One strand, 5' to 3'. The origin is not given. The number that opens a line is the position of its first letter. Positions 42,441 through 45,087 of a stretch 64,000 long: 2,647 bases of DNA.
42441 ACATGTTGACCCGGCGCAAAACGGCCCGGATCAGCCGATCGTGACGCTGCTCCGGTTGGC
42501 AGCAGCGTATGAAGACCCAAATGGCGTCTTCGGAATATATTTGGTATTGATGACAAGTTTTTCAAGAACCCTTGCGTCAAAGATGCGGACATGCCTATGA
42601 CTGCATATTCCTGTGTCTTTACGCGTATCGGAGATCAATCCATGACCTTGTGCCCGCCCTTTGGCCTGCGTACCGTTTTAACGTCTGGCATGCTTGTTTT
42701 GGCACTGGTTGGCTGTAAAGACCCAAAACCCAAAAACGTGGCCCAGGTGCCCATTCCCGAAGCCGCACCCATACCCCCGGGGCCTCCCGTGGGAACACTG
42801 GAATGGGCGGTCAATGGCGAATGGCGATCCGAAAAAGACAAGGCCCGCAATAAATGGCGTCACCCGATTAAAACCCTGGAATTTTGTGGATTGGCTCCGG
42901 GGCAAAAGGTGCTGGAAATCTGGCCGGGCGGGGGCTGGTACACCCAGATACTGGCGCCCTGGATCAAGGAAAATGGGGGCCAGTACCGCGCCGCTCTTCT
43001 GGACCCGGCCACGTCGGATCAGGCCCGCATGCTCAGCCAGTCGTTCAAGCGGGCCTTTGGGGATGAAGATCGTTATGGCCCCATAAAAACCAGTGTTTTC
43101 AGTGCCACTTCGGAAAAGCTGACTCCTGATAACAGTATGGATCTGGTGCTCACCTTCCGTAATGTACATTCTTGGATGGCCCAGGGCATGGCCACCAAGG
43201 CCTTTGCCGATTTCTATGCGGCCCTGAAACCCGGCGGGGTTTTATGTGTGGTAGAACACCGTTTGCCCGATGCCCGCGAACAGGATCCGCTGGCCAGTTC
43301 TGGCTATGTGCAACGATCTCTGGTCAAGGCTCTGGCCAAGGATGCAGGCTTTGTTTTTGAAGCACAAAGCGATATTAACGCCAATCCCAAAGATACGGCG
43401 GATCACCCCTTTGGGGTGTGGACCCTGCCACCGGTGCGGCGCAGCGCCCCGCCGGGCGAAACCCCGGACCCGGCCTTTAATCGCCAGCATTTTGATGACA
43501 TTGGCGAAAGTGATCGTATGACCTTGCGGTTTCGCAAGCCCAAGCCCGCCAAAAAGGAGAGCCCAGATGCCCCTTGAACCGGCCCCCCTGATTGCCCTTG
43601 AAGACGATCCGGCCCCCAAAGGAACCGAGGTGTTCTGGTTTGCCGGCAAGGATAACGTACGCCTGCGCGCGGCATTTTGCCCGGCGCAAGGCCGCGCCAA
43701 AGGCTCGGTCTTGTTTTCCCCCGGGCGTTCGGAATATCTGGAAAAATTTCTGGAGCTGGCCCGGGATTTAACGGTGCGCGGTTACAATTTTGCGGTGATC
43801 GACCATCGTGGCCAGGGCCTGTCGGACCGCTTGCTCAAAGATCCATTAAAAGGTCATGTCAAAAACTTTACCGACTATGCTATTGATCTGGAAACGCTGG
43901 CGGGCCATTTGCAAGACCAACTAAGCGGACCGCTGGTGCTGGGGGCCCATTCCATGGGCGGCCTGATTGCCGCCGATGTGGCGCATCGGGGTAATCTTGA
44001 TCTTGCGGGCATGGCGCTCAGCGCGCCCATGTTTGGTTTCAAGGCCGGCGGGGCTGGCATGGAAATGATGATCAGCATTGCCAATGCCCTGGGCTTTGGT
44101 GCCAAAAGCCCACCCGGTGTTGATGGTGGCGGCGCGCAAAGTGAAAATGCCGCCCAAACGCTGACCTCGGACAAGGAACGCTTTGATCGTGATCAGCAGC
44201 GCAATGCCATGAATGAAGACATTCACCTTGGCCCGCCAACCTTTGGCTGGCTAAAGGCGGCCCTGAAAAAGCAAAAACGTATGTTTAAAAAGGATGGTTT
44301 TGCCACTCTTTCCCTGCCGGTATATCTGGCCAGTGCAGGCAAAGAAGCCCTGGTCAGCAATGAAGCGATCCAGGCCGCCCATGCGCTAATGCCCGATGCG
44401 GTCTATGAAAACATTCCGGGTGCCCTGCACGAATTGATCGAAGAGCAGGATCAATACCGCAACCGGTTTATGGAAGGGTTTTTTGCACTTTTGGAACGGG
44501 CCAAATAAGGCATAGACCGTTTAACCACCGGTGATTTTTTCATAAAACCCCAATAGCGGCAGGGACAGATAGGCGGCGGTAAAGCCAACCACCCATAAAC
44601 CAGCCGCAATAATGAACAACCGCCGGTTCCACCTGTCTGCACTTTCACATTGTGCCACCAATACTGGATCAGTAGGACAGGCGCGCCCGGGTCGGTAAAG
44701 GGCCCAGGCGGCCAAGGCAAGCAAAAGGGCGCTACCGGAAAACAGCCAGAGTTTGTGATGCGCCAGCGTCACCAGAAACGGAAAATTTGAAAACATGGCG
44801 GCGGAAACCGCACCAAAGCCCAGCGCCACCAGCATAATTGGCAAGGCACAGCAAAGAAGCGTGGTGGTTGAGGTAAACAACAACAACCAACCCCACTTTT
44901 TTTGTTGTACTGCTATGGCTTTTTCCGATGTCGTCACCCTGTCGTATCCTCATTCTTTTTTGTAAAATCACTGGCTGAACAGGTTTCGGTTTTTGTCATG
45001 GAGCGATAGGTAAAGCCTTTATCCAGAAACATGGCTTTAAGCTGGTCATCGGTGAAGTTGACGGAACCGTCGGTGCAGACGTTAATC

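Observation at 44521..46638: Mer-like module without reductase or efflux pump: three-Cys MerR sensor controlling OM channel + periplasmic HMA protein + MerT-like permease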

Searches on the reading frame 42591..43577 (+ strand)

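Call 3: search_protein_families(library=pfam, proteins=[window:42591-43577:+], max_evalue=0.01)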
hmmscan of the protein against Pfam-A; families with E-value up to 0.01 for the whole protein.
window:42591-43577:+ (328 aa): 4 families
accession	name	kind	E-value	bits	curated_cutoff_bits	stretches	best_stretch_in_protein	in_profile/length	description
PF08241.18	Methyltransf_11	-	0.00022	22.2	21.2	1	112-219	5-94/95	Methyltransferase domain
PF13649.12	Methyltransf_25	-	0.00068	20.7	27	1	107-216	1-97/97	Methyltransferase domain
PF01209.24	Ubie_methyltran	-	0.0073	16.1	20.1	1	86-224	32-155/233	ubiE/COQ5 methyltransferase family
PF08242.18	Methyltransf_12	-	0.0086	17.2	30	0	175-218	59-98/98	Methyltransferase domain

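Call 4: search_protein_families(library=ncbifam, proteins=[window:42591-43577:+], max_evalue=0.01)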
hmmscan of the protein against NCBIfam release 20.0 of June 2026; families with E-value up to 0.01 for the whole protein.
window:42591-43577:+ (328 aa): 1 family
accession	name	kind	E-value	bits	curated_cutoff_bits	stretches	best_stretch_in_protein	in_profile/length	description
NF001240.0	PRK00216.1-1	equivalog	0.0066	15.5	378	0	95-226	55-174/251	bifunctional demethylmenaquinone methyltransferase/2-methoxy-6-polyprenyl-1,4-benzoquinol methylase UbiE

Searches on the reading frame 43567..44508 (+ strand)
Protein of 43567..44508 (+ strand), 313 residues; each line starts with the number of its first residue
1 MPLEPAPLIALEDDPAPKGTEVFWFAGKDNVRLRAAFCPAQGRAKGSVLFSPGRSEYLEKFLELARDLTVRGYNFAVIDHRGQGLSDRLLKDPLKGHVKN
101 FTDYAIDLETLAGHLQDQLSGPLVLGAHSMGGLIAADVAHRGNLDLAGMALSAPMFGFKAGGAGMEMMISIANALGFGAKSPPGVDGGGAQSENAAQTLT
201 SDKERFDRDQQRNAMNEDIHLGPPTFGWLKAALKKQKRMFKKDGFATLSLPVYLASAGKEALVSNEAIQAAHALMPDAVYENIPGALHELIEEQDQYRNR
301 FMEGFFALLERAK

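Call 3: search_protein_families(library=pfam, proteins=[window:43567-44508:+], max_evalue=0.01)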
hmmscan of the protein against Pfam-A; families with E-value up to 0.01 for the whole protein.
window:43567-44508:+ (313 aa): 4 families
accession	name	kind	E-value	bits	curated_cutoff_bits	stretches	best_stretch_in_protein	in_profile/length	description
PF12146.15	Hydrolase_4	-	6.6e-35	121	27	1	43-295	2-239/239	Serine aminopeptidase, S33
PF00561.26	Abhydrolase_1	-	5.2e-15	56.2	25.8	1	48-293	3-243/245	alpha/beta hydrolase fold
PF12697.13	Abhydrolase_6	-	1.4e-09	39.4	26.3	1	61-290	19-206/217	Alpha/beta hydrolase family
PF00975.26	Thioesterase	-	0.0048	17.6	26.4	1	111-141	55-86/226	Thioesterase domain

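Call 4: search_protein_families(library=ncbifam, proteins=[window:43567-44508:+], max_evalue=0.01)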
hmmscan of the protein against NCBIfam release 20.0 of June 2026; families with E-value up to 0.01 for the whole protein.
window:43567-44508:+ (313 aa): 4 families
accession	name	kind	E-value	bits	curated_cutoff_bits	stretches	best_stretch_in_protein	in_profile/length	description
NF008019.0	PRK10749.1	equivalog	1.7e-38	132.5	362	1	25-307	35-324/335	lysophospholipase L2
TIGR01738.1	bioH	equivalog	0.0015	18.2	206.95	0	198-279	140-218/245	pimeloyl-ACP methyl ester esterase BioH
TIGR03056.1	bchO_mg_che_rel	equivalog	0.0022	17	172.55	1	73-295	55-266/278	alpha/beta fold hydrolase BchO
TIGR02427.1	protocat_pcaD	equivalog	0.0057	16.1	255.85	0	72-152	39-110/251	3-oxoadipate enol-lactonase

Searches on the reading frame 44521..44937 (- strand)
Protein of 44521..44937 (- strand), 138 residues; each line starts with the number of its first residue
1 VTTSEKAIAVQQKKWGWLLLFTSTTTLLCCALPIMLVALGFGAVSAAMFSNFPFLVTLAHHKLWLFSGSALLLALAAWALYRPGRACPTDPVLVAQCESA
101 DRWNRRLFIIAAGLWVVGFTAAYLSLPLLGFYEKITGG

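Call 3: search_protein_families(library=pfam, proteins=[window:44521-44937:-], max_evalue=0.01)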
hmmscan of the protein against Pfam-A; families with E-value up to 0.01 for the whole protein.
window:44521-44937:- (138 aa): 1 family
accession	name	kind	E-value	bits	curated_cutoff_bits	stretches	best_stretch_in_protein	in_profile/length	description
PF02411.20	MerT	-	0.0007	20.1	32.9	1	26-124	21-111/116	MerT mercuric transport protein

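Call 4: search_protein_families(library=ncbifam, proteins=[window:44521-44937:-], max_evalue=0.01)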
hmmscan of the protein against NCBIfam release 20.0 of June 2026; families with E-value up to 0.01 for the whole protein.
window:44521-44937:- (138 aa): 1 family
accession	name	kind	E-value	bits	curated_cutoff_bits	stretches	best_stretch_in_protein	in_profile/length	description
NF010314.2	PRK13751.2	equivalog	0.00025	21.1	150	1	26-124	21-111/116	mercuric ion transporter MerT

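Call 7: find_homologous_proteins(query=window:44521-44937:-, max_evalue=0.001)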
Query window:44521-44937:- (138 aa): 242 proteins with E <= 0.001 among 1276 candidates; the best 120 are listed.
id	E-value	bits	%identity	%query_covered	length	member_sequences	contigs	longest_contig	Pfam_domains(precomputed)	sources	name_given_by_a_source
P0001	3.0e-85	301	100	100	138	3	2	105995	-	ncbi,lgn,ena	-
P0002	3.6e-74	265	86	100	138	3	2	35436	-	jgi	jgi:mercuric ion transport protein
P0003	1.8e-71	257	80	100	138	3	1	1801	-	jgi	-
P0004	4.3e-71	255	81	99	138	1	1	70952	-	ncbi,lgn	-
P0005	4.4e-70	252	82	98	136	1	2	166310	-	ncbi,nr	ncbi:MAG: hypothetical protein Q9M33_10900 [Robiginitomaculum sp.]|nr:hypothetical protein [Robigini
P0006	8.3e-69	248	80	97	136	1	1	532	-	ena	-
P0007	1.3e-68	247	81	97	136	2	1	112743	-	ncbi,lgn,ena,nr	ncbi:MAG: hypothetical protein COA85_08055 [Robiginitomaculum sp.]|nr:MAG: hypothetical protein COA8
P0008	5.7e-65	236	76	98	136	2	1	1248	-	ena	-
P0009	6.7e-65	235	77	94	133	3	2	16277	-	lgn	-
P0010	1.4e-64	234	76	98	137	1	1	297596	-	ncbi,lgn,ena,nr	ncbi:MAG: hypothetical protein COA84_02560 [Robiginitomaculum sp.]|nr:MAG: hypothetical protein COA8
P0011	2.7e-64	233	77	97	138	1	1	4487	-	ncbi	-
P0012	4.9e-63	229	69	100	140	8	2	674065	-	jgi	jgi:mercuric ion transport protein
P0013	5.2e-63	229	72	98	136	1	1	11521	-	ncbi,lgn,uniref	ncbi:hypothetical protein MNBD_ALPHA06-2118 [hydrothermal vent metagenome]|uniref:Mercuric transport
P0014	1.4e-62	228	76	98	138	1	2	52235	-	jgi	jgi:mercuric ion transport protein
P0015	7.1e-62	226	74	93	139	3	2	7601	-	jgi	jgi:mercuric ion transport protein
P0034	1.8e-52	195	70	89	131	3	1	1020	PF02411.21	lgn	-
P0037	5.2e-51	190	68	90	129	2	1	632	PF02411.21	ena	-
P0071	2.4e-43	166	65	84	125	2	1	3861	PF02411.21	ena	-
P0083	3.7e-41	158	62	84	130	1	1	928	PF02411.21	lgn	-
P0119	2.6e-38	149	58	86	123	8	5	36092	PF02411.21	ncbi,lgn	-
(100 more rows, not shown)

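Call 10: find_related_loci(query=A1, collection=genome_contigs, flank=6000)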
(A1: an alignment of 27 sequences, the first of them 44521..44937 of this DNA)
Query A1 (138 aa) in genome_contigs; peptide patterns used: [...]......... (x = any residue, [..] = any of these).
331 stretches matched a pattern; 321 encode a relative of the query (tblastn E <= 1e-3); the best 80 are kept; 80 distinct loci.
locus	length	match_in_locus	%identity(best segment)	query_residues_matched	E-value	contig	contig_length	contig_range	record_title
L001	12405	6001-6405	76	4-138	7e-68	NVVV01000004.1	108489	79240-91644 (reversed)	MAG: Robiginitomaculum sp. isolate NORP54 Contig_source1382A_463, whole genome shotgun sequence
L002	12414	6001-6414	73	1-138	2e-67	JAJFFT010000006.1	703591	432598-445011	MAG: Robiginitomaculum sp. isolate OFTM401 OFTM401_5, whole genome shotgun sequence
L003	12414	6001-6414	80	1-138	3e-67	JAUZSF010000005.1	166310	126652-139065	MAG: Robiginitomaculum sp. isolate Faavne_M6_B16 Faavne_M6_B16-contig_1530_pilon, whole genome shotgun sequence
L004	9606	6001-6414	72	1-138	3e-65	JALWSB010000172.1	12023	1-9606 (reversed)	MAG: Robiginitomaculum sp. isolate M2_metabat2_scaf2bin.042 M2_NODE_7016_length_12023_cov_4.250588, whole genome shotgun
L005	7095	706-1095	76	9-138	2e-60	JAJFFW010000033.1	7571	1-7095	MAG: Parvularculaceae bacterium isolate OFTM380 OFTM380_32, whole genome shotgun sequence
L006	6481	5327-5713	67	9-137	4e-58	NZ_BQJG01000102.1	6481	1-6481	MAG: Hyphococcus sp. isolate DHS20C04 sequence102, whole genome shotgun sequence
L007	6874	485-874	75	9-138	4e-58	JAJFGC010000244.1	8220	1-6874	MAG: Marinicaulis sp. isolate OFTM304 OFTM304_243, whole genome shotgun sequence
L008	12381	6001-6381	63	12-138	2e-55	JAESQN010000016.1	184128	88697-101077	MAG: Robiginitomaculum sp. isolate NORP227 CoAssembly_1526413, whole genome shotgun sequence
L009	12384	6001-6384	62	10-137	4e-55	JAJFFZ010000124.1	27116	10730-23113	MAG: Marinicaulis sp. isolate OFTM183 OFTM183_123, whole genome shotgun sequence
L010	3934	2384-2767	60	10-137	1e-53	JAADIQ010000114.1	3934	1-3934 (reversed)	MAG: Alphaproteobacteria bacterium isolate M_MetaBat.60 contig-127_39136, whole genome shotgun sequence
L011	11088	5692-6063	65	10-133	6e-53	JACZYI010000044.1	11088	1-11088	MAG: Proteobacteria bacterium isolate B26T1B10 B26T1B10_NODE3672, whole genome shotgun sequence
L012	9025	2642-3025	69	10-137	5e-53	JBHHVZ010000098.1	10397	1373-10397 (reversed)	MAG: Parvularculaceae bacterium isolate S.3.sp3_bin.21 NODE_758_length_10397_cov_7.232740, whole genome shotgun sequence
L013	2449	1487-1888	59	1-137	7e-53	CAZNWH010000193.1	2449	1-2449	MAG TPA_asm: uncultured Hellea sp. isolate binchicken_co385_53 genome assembly, contig: NODE_41037_length_2449_cov_63.89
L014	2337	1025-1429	62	3-137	5e-53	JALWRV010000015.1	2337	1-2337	MAG: Parvularculaceae bacterium isolate M2_metabat2_scaf2bin.024 M2_NODE_108837_length_2337_cov_3.514932, whole genome s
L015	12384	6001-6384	59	1-128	4e-52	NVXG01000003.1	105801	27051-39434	MAG: Robiginitomaculum sp. isolate NORP17 Contig_source1382A_479, whole genome shotgun sequence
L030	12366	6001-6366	59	12-133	5e-47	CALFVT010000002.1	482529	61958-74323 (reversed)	MAG: uncultured Caulobacterales bacterium isolate H1_Bin_MAXBIN__052_1 genome assembly, contig: c_000000256750, whole ge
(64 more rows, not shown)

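Call 24: search_dna_similar(query=window:44521-44937:-, collection=plasmids, mode=protein, max_evalue=0.00001, max_rows=25)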
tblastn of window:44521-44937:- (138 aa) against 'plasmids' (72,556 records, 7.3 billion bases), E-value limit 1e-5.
Records with a match: 2; places in all: 2; records where one place covers at least 80% of the query: 2.
Best place of each record, by identity: <60% 2.
By first word of the organism name: Vibrio 2.
By predicted mobility (MOB-suite, as given by PLSDB): non-mobilizable 2.
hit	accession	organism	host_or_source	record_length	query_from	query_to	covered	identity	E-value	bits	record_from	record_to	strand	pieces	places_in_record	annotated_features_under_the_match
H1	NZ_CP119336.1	Vibrio alginolyticus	Takifugu ocellatus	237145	10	128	86%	50.0%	1e-18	87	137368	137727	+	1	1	heavy metal-associated domain-containing protein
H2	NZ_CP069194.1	Vibrio diabolicus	Litopenaeus vannamei purchased at the ...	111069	12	128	85%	50.8%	2e-18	87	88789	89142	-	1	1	heavy metal-associated domain-containing protein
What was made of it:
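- Tried and rejected: The plasmid collection holds only two distant MerT-HMA fusions, on Vibrio plasmids (call 24).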

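Call 25: get_annotated_region(hit=H1, flank=9000)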
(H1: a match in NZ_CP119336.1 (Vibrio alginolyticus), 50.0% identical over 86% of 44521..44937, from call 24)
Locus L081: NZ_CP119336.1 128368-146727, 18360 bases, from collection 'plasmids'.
description: Vibrio alginolyticus strain 2-1 plasmid unnamed1, complete sequence
organism: Vibrio alginolyticus (NCBI taxid 663)
taxonomy: Bacteria; Pseudomonadota; Gammaproteobacteria; Vibrionales; Vibrionaceae; Vibrio; Vibrio alginolyticus
host: -; source: Takifugu ocellatus; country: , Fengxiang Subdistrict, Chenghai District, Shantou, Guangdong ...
typing (MOB-suite, as given by PLSDB): non-mobilizable; replicon rep_cluster_858
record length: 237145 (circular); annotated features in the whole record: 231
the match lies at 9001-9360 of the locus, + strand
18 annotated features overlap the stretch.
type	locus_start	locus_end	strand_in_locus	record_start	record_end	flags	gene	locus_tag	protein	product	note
CDS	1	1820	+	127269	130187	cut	-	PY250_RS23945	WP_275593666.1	Tn3 family transposase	-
CDS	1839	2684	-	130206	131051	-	-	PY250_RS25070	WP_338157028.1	Tn3 family transposase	GO:0006313 - DNA transposition [Evidence IEA]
CDS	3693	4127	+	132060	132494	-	-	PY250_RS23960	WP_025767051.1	MerR family transcriptional regulator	GO:0006355 - regulation of DNA-templated transcription [Evidence IEA]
CDS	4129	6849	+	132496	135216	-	-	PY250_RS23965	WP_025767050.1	heavy metal translocating P-type ATPase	-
CDS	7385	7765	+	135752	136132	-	-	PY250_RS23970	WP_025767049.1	DUF3316 domain-containing protein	-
CDS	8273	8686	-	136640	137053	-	-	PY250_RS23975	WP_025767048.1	helix-turn-helix domain-containing protein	-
CDS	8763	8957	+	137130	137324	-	-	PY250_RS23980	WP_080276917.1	GDCCVxC domain-containing (seleno)protein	-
CDS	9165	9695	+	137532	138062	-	-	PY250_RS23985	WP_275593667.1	heavy metal-associated domain-containing protein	-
CDS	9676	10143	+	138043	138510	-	-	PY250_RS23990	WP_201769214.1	hypothetical protein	-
CDS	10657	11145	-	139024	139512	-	-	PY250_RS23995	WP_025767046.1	cupredoxin family protein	-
CDS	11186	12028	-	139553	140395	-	-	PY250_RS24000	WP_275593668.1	copper resistance protein B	-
CDS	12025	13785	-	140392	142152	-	-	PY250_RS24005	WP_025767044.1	copper resistance system multicopper oxidase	GO:0006825 - copper ion transport [Evidence IEA]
CDS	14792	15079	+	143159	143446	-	-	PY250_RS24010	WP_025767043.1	hypothetical protein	-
CDS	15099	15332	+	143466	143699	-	-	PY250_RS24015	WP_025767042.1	hypothetical protein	-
CDS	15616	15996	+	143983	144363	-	-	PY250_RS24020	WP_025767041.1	DUF3316 domain-containing protein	-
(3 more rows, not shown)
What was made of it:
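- Closest known: NCBIfam 'MerT/CopZ fusion-like heavy metal transport selenoprotein'. Same: The Vibrio plasmid relatives (50% identity to the window's MerT-like protein) are such fusions and sit in a copper island (calls 24, 25).
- A related MerT-HMA fusion sits in a copper island on Vibrio plasmids (calls 24, 25).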

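Call 28: search_protein_families(library=pfam, alignment_id=A1, max_evalue=0.01)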
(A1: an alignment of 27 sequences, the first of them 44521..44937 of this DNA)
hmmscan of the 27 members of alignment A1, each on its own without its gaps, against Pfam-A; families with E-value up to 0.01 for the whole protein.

A. member 1, window:44521-44937:- (138 aa): 1 family
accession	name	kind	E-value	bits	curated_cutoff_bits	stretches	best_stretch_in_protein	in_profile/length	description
PF02411.20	MerT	-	0.0007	20.1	32.9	1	26-124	21-111/116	MerT mercuric transport protein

B. families by the number of members that match (of 27 scanned): 1 family
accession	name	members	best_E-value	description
PF02411.20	MerT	23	7e-06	MerT mercuric transport protein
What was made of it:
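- On MerT (PF02411 / NF010314): 23 of 27 family members reach only E<=0.01, with a best of 7e-6 (call 28).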

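Call 49: search_protein_representatives(alignment_id=A1)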
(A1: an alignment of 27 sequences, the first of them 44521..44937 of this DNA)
Query: 27 sequences, 133 profile positions. Proteins with E-value up to 0.001 (for the whole library): 726; up to 1e-10: 438; up to 1e-30: 30. The best 150 are listed.
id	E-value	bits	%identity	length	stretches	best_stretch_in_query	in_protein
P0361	3.0e-52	192.2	-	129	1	4-127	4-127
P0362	6.8e-50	184.5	-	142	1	4-128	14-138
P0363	2.3e-43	163.4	-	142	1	12-126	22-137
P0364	2.2e-42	160.2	-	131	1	10-124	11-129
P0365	2.9e-42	159.9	-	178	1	13-125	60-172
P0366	2.7e-40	153.5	-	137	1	19-111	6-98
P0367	2.1e-39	150.6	-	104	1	32-130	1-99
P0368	2.4e-38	147.2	-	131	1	5-128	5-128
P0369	1.8e-37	144.3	-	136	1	13-129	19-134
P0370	9.5e-36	138.8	-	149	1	12-128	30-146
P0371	9.6e-36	138.7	-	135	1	11-127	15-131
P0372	1.4e-35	138.2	-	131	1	8-129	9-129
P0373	2.9e-35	137.2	-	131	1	6-128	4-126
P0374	1.1e-34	135.3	-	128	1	9-93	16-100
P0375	1.2e-34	135.2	-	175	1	14-129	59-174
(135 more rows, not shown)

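Call 67: find_encoding_contigs(protein=P0001, flank=1000, max_places=4)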
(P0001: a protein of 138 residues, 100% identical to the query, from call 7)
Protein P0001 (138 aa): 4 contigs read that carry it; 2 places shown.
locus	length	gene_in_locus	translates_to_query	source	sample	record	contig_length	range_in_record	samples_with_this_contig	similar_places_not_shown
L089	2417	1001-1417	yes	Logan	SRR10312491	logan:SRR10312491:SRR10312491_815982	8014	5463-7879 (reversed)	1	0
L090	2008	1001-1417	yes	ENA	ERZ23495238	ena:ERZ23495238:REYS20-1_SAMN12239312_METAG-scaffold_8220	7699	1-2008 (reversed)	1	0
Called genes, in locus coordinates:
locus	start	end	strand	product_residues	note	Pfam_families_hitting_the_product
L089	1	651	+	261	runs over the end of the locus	?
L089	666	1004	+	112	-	PF00403:HMA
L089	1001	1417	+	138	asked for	-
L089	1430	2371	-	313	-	PF00561:Abhydrolase_1, PF12146:Hydrolase_4, PF12697:Abhydrolase_6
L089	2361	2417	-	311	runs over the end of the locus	-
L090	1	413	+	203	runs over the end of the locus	-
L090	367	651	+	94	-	-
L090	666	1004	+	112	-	PF00403:HMA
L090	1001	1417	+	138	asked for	-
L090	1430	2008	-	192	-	?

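Call 68: predict_structure(alignment_id=A1)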
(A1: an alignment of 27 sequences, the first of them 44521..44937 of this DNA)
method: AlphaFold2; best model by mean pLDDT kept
length: 138 residues; sequences in the alignment: 27
mean_pLDDT: 74.7   pTM: 0.56
mean pLDDT of the five models: 74.7, 72.9, 70.7, 70.1, 67.5
residues with pLDDT >= 90: 6; 70-90: 75; 50-70: 56; < 50: 1
segments of 3 or more residues with pLDDT < 50: none
pLDDT, mean of each block of 10 residues (from residue 1): 56 63 66 66 62 63 81 86 81 87 87 85 80 84
secondary structure, 60 per line:
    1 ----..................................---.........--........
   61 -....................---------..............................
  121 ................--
elements in order: H5-38 H42-50 H53-60 H62-81 H91-136
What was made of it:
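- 44521..44937 (-): Remote MerT homologue, 138 aa, with three predicted TM helices. It has a CC pair (C29, C30) in TM1 and a C87-x9-C97 pair in the arginine-rich TM2-TM3 loop. Its GTG start overlaps the HMA stop (GTGA). Helices in the AlphaFold2 model are 5-38, 62-81 and 91-136 (call 68).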

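Call 71: fold_search(model_id=the predicted structure, library=pdb)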
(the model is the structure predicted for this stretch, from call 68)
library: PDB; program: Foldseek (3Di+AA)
matches with E <= 10: 17; with E <= 0.001: 0
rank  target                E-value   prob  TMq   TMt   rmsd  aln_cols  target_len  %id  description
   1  4zws_B                4.6e+00  0.25  0.40  0.46   7.3        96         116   11  Crystal Structure of the Bacteriophage T4 recombination mediator protein UvsY, Lattice Type III (released 2016-03-02)
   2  4bpd_A                4.9e+00  0.06  0.24  0.26  13.4       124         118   15  Structure determination of an integral membrane kinase (released 2014-05-07)
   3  6xmd_B                6.5e+00  0.03  0.25  0.21  13.3       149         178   12  SM Protein Vps45 in Complex with Qa SNARE Tlg2 (1-310) (released 2020-08-19)
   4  9pd4_S                6.9e+00  0.11  0.40  0.13  15.4       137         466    9  NER dual incision complex - DuIM (released 2026-02-18)
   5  3g6b_B                6.9e+00  0.06  0.29  0.19  32.4       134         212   13  Crystal structure of a Soluble Chemoreceptor from Thermotoga maritima Asn217Ile mutant (released 2009-07-28)
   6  5goe                  7.4e+00  0.06  0.21  0.11   7.1        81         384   18  Truncated mitofusin-1, GDP-bound (released 2017-01-25)
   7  9fqr_Co               7.4e+00  0.04  0.28  0.17  46.4       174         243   13  96-nm repeat of axonemal doublet microtubules from bovine sperm (released 2025-03-26)
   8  6ly5_J                7.4e+00  0.03  0.24  0.20  15.1       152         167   15  Organization and energy transfer in a huge diatom PSI-FCPI supercomplex (released 2020-10-21)
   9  5xfs_A                7.8e+00  0.21  0.41  0.67   2.6        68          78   15  Crystal structure of PE8-PPE15 in complex with EspG5 from M. tuberculosis (released 2017-08-30)
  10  8jw0_A                7.8e+00  0.08  0.21  0.17   6.5        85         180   21  PSI-AcpPCI supercomplex from Amphidinium carterae (released 2024-02-28)
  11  9l76_B                7.8e+00  0.05  0.28  0.34  12.6       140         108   14  Structures and mechanism of the nicotinamide nucleotide transhydrogenase from E. coli (released 2026-01-07)
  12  9rgv_A                8.8e+00  0.04  0.21  0.29  13.3       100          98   14  X-ray crystal structure of a de novo designed single-chain antiparallel 3-helix coiled-coil bundle, sc-apCC3-CW1 (released 2025-09-03)
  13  8t0y_C                8.8e+00  0.03  0.23  0.14  11.2       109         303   13  TRPV1 in nanodisc bound with one LPA in one monomer (released 2024-05-08)
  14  5f5p_A                9.4e+00  0.05  0.29  0.24  12.8       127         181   15  Molecular Basis for Shroom2 Recognition by Rock1 (released 2016-10-19)
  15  4myc_A                9.4e+00  0.02  0.18  0.06  17.5       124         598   17  Structure of the mitochondrial ABC transporter, Atm1 (released 2014-03-26)
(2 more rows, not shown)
